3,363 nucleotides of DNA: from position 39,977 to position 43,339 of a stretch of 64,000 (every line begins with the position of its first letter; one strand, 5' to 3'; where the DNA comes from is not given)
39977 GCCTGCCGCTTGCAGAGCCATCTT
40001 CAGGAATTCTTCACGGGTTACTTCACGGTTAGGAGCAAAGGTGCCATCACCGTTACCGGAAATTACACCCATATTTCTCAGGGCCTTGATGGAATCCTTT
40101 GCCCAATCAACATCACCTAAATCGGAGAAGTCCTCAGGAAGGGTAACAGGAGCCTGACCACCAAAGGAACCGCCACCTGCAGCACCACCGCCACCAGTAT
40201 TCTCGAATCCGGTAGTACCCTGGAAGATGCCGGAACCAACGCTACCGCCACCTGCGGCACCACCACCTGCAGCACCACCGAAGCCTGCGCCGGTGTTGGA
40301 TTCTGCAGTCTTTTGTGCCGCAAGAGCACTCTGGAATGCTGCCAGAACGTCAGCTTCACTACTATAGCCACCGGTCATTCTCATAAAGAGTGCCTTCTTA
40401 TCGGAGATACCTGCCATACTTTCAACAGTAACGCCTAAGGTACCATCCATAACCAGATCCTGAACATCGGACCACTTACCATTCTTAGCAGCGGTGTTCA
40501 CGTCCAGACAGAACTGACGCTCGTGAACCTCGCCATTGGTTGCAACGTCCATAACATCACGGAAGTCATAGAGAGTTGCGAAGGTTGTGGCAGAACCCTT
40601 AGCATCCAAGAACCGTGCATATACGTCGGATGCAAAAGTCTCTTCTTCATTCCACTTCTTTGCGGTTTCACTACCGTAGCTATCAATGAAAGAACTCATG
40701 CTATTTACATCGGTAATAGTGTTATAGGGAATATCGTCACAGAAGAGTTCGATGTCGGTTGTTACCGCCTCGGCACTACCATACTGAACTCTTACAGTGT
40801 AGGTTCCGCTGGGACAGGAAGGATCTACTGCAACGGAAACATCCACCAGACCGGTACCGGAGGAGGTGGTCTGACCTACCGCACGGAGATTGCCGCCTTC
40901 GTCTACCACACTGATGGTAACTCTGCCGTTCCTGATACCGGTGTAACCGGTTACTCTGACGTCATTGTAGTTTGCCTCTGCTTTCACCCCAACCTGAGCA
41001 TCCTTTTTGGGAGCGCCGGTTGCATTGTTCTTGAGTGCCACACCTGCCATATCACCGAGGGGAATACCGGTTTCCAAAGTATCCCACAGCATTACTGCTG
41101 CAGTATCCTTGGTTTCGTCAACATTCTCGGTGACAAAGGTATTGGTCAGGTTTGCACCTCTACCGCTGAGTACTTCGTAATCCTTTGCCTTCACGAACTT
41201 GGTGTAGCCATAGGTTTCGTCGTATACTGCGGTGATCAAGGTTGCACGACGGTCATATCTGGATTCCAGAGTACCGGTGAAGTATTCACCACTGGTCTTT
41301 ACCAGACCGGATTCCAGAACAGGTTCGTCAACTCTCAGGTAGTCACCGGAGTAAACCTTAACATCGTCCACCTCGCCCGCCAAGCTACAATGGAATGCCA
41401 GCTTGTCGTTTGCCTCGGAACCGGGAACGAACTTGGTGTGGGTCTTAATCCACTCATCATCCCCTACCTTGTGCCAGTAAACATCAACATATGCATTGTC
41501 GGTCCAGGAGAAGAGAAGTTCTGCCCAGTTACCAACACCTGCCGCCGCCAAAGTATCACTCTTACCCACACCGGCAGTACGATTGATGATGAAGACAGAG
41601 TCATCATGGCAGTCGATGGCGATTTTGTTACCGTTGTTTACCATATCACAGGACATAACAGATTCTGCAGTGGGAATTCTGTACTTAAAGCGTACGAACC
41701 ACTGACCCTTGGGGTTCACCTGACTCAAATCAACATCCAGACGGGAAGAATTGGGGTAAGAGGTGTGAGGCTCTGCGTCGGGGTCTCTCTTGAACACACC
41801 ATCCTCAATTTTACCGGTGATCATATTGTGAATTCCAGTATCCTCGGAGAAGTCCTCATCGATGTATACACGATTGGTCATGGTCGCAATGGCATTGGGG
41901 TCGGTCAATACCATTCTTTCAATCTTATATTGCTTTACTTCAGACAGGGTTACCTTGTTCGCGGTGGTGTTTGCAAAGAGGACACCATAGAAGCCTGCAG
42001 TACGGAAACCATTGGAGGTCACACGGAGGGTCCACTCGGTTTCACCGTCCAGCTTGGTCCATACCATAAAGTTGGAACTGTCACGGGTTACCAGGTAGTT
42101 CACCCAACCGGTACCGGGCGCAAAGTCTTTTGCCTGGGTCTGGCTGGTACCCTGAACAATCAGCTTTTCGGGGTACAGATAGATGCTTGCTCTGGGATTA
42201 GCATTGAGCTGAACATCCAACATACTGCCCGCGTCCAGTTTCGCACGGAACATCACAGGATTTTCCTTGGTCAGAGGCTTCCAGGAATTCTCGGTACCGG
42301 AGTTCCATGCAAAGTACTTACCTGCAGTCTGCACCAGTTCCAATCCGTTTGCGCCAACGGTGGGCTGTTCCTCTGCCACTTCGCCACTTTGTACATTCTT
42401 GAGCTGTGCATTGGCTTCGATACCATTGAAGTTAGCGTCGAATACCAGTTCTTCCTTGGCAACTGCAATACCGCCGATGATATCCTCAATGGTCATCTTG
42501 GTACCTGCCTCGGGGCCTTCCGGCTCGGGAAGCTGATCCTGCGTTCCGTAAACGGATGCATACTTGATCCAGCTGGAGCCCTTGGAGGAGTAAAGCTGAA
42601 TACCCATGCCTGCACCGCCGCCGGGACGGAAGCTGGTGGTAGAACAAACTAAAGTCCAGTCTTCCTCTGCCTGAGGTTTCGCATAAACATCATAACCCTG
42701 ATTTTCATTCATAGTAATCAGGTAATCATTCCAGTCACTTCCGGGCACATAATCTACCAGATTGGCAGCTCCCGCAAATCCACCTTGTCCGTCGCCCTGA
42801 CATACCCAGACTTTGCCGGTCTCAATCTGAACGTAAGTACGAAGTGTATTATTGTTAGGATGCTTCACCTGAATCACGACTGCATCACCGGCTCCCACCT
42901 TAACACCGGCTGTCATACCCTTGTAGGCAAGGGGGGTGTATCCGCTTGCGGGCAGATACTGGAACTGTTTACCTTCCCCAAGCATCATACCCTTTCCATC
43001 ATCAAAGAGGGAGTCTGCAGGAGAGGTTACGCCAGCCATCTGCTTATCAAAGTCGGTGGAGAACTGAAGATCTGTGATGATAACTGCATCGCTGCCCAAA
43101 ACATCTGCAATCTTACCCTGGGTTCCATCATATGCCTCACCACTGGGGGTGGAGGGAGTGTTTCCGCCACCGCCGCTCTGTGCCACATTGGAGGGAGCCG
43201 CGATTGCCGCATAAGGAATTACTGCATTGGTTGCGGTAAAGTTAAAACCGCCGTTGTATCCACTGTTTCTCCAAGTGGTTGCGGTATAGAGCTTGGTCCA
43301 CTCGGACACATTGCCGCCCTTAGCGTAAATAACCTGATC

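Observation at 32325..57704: Tandemly duplicated three-gene cassettes for giant wall-anchored surface proteins: candidate undescribed cell-surface system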

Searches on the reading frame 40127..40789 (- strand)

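Call 44: search_protein_families(library=pfam, proteins=[window:40127-40789:-], max_evalue=1)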
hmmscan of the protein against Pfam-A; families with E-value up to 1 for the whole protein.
window:40127-40789:- (221 aa): 2 families
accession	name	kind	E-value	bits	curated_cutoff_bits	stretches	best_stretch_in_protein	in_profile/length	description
PF16208.10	Keratin_2_head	-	0.13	12.8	28.2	1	155-211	72-129/161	Keratin type II head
PF05783.17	DLIC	-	0.21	10.8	19.7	1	120-182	372-429/471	Dynein light intermediate chain (DLIC)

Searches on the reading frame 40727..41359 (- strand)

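Call 44: search_protein_families(library=pfam, proteins=[window:40727-41359:-], max_evalue=1)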
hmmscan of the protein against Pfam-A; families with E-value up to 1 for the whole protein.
window:40727-41359:- (211 aa): 2 families
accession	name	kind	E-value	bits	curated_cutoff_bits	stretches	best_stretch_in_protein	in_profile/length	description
PF01835.25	MG2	-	0.002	18.9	32.8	1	137-196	26-85/96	MG2 domain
PF10648.15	Gmad2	-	0.064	14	25.7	1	127-195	15-81/86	Immunoglobulin-like domain of bacterial spore germination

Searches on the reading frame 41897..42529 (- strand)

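Call 44: search_protein_families(library=pfam, proteins=[window:41897-42529:-], max_evalue=1)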
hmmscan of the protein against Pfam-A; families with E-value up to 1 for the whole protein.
window:41897-42529:- (211 aa): 1 family
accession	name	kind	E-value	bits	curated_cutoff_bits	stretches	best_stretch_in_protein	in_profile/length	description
PF15535.12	Ntox37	-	0.2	12.7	27.8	0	55-95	14-54/78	Bacterial toxin 37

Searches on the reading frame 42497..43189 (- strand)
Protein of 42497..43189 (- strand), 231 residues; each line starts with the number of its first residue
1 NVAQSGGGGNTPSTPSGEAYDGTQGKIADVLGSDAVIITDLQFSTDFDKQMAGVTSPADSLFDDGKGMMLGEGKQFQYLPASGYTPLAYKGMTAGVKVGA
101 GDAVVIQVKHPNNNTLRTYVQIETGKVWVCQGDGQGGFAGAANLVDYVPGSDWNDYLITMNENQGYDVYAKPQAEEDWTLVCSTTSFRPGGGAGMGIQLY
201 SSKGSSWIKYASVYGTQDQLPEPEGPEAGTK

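Call 44: search_protein_families(library=pfam, proteins=[window:42497-43189:-], max_evalue=1)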
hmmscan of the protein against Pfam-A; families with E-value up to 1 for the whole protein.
window:42497-43189:- (231 aa): 0 families

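Call 69: search_solved_structures(query=A5, max_evalue=10, show_alignments=1)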
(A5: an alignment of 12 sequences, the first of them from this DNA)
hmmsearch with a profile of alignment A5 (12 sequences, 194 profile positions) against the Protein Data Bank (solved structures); distinct sequences matched with E-value up to 10: 0.
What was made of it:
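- On ConA/LamG-like modules (claimed for A): No PDB profile hit at E<=10 (call 69).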

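Call 70: search_protein_families(library=pfam, alignment_id=A5, max_evalue=1)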
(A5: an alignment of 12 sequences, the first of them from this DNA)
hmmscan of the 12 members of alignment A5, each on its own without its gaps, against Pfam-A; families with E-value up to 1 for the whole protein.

A. member 1, seq(206 aa): 0 families

B. families by the number of members that match (of 12 scanned): 6 families
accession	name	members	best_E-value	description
PF20464.3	MmeI_N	2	0.049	MmeI, N-terminal domain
PF20800.2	Xp10_P7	1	3.1e-05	Xanthomonas phage Xp10 Transcription regulator P7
PF08538.16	DUF1749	1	0.026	Protein of unknown function (DUF1749)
PF12604.14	gp37_C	1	0.044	Tail fibre protein gp37 C terminal domain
PF24968.1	DUF7770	1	0.11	Domain of unknown function (DUF7770)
PF15535.12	Ntox37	1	0.18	Bacterial toxin 37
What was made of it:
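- Checked: A's modules hit no Pfam family and no PDB sequence (calls 44, 69, 70), so their ConA/LamG fold is unverified.
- Tried and rejected: The A-module profile hit nothing in PDB or Pfam (calls 69, 70).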
